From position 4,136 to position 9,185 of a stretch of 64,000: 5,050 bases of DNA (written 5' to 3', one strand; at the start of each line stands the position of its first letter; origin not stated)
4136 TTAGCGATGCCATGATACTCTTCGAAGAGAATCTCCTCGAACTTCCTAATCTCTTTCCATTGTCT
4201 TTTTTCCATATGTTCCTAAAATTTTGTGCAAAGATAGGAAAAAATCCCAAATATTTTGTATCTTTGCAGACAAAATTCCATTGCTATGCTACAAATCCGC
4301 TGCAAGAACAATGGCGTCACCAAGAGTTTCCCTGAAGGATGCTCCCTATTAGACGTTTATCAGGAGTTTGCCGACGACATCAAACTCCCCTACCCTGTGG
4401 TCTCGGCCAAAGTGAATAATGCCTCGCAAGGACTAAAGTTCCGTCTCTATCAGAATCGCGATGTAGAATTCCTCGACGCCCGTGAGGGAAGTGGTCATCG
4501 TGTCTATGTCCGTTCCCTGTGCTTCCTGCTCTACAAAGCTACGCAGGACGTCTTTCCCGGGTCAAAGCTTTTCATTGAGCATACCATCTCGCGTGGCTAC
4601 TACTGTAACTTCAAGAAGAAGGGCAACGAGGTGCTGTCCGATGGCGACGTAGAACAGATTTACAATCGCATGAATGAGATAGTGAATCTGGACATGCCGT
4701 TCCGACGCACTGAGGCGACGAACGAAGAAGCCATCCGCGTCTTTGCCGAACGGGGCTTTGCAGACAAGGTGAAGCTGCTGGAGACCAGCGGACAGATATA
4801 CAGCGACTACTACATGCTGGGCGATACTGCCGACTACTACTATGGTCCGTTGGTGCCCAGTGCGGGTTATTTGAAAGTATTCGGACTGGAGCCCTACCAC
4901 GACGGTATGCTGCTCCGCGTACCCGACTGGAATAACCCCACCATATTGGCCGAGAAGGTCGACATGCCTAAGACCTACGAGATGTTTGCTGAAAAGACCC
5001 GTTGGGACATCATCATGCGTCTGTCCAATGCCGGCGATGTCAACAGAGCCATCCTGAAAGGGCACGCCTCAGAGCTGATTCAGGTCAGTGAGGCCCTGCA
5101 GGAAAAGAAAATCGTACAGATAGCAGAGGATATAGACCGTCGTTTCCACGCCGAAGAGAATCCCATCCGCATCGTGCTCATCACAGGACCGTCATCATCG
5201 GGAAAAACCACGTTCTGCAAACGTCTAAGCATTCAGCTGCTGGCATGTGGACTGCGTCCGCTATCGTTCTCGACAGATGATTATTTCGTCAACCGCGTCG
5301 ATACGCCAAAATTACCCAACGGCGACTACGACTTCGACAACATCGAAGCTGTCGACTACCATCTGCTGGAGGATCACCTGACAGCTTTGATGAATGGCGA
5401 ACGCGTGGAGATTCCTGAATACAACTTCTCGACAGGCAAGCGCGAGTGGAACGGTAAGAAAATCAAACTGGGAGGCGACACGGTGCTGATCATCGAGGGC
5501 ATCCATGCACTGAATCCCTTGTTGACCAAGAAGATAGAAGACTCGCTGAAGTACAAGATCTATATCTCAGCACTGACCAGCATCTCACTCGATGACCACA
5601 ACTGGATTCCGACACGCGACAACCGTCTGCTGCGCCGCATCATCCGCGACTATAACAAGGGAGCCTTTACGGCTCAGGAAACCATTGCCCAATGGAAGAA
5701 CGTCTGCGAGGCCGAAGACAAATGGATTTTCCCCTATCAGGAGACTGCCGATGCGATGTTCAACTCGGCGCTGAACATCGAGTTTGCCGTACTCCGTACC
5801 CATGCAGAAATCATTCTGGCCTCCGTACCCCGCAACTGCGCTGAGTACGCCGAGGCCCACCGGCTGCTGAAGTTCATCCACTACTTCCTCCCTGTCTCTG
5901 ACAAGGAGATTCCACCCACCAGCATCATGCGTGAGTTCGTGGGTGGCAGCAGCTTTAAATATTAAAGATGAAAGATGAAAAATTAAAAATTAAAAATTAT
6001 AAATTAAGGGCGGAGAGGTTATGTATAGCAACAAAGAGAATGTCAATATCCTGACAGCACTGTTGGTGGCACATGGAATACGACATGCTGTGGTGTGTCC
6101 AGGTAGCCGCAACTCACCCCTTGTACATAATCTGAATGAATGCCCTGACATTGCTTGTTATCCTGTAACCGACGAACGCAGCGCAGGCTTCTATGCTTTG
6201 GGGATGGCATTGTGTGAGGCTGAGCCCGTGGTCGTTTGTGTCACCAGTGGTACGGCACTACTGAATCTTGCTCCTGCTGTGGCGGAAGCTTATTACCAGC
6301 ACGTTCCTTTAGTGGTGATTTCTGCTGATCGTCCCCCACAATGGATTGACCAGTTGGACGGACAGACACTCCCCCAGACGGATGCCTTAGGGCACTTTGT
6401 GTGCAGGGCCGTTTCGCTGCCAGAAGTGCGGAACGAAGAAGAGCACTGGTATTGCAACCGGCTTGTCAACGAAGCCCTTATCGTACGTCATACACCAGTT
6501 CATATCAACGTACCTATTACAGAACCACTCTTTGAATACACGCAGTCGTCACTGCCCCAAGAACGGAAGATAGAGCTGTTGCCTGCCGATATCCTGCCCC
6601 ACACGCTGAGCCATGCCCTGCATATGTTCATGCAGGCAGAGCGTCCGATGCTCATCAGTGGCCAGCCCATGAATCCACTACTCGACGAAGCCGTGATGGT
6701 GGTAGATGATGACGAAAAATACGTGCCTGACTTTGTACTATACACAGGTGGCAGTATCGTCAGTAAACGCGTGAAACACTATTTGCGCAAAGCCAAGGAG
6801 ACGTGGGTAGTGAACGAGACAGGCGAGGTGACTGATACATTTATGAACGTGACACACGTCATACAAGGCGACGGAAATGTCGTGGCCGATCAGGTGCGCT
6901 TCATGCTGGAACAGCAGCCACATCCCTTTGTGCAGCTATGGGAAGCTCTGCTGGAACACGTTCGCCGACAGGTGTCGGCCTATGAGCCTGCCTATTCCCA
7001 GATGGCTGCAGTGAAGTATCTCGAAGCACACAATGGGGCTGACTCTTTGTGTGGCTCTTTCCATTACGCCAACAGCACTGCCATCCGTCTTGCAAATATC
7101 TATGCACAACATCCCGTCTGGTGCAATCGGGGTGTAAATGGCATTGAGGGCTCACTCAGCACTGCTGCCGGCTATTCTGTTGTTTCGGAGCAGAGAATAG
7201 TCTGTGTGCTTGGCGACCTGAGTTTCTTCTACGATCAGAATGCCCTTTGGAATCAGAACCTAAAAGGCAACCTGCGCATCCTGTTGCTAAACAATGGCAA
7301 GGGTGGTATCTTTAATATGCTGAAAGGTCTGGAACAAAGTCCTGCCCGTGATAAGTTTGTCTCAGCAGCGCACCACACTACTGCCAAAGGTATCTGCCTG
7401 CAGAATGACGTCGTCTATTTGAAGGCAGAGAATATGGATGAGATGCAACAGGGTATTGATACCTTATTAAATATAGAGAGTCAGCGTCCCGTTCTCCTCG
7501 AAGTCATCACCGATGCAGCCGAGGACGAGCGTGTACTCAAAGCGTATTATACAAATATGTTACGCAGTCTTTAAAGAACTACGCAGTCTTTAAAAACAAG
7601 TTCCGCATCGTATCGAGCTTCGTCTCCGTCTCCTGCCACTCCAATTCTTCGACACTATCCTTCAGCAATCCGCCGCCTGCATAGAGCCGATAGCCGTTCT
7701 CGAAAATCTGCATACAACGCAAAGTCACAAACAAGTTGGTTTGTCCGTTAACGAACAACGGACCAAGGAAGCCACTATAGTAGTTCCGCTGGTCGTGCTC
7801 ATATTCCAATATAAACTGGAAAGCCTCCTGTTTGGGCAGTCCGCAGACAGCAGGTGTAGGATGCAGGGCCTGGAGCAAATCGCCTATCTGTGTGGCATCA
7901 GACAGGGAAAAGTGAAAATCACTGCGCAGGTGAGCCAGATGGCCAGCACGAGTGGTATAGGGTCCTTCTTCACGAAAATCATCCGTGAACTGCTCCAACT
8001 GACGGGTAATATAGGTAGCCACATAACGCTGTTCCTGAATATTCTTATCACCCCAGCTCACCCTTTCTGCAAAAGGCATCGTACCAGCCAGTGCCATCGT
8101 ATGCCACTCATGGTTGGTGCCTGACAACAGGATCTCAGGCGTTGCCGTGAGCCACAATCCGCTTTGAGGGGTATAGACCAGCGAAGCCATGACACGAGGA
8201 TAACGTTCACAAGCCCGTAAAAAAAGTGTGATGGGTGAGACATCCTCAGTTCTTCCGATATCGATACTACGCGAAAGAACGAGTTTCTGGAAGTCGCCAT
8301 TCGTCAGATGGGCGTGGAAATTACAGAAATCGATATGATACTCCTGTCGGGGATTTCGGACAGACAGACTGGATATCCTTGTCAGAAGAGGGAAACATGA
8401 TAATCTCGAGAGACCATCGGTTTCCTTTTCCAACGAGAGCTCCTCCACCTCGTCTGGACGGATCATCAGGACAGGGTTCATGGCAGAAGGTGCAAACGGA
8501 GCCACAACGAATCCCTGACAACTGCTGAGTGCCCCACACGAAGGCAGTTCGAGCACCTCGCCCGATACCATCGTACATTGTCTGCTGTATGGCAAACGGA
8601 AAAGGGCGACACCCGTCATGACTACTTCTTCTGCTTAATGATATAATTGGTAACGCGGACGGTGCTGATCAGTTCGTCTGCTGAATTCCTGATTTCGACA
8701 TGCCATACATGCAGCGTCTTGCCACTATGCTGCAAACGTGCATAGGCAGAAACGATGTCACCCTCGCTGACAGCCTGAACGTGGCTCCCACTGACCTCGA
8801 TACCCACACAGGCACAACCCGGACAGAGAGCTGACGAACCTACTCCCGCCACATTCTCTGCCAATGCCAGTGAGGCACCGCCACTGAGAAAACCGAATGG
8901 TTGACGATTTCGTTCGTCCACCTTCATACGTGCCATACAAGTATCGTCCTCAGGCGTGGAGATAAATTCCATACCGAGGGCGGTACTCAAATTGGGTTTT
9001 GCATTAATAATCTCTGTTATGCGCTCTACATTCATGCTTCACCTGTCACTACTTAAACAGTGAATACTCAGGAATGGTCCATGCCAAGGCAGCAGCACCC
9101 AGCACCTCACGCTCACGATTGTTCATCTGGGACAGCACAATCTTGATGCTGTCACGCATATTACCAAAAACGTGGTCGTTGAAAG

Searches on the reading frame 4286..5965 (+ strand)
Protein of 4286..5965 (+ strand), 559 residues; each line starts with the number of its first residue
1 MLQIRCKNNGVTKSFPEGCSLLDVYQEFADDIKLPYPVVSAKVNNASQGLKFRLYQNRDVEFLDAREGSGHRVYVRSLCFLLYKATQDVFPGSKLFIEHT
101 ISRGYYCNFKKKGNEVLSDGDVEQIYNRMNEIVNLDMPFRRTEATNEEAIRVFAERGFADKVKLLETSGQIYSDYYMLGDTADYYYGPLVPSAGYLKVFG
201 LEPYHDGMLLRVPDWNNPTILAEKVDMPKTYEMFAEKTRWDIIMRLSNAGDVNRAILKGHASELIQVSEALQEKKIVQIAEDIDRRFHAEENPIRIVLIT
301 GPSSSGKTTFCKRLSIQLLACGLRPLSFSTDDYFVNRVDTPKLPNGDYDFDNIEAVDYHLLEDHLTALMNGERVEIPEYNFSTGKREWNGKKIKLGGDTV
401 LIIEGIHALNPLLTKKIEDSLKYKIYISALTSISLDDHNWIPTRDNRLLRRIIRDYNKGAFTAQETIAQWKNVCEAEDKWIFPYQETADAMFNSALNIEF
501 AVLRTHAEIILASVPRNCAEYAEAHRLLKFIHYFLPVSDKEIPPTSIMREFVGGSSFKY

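Call 86: search_protein_families(library=pfam, proteins=[window:4286-5965:+], max_evalue=0.00001)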
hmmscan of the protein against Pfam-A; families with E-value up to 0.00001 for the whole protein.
window:4286-5965:+ (559 aa): 1 family
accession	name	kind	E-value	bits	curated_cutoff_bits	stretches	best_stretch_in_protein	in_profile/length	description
PF00485.24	PRK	-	2.3e-20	73.7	22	1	297-494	2-189/196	Phosphoribulokinase / Uridine kinase family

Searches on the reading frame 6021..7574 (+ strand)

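Call 86: search_protein_families(library=pfam, proteins=[window:6021-7574:+], max_evalue=0.00001)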
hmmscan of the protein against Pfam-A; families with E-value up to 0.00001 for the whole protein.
window:6021-7574:+ (517 aa): 1 family
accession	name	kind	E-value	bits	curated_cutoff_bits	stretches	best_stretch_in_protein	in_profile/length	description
PF02776.23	TPP_enzyme_N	-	9.6e-25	87.1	26.8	1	10-111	6-107/119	Thiamine pyrophosphate enzyme, N-terminal TPP binding domain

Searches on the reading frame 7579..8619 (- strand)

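Call 86: search_protein_families(library=pfam, proteins=[window:7579-8619:-], max_evalue=0.00001)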
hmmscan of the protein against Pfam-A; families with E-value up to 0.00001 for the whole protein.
window:7579-8619:- (346 aa): 1 family
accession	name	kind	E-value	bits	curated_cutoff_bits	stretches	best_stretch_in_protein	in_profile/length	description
PF00425.24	Chorismate_bind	-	2e-57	195.1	27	1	91-334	2-257/257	chorismate binding enzyme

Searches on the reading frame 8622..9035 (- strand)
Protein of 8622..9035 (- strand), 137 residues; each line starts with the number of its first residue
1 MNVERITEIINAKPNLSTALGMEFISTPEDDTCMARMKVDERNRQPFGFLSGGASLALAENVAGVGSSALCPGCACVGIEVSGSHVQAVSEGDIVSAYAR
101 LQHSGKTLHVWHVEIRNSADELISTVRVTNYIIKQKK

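Call 86: search_protein_families(library=pfam, proteins=[window:8622-9035:-], max_evalue=0.00001)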
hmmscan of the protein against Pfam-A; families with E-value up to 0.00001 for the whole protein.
window:8622-9035:- (137 aa): 1 family
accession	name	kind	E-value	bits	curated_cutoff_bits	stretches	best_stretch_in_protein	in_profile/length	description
PF03061.28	4HBT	-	1.7e-14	54.3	20.6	1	47-122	1-77/79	Thioesterase superfamily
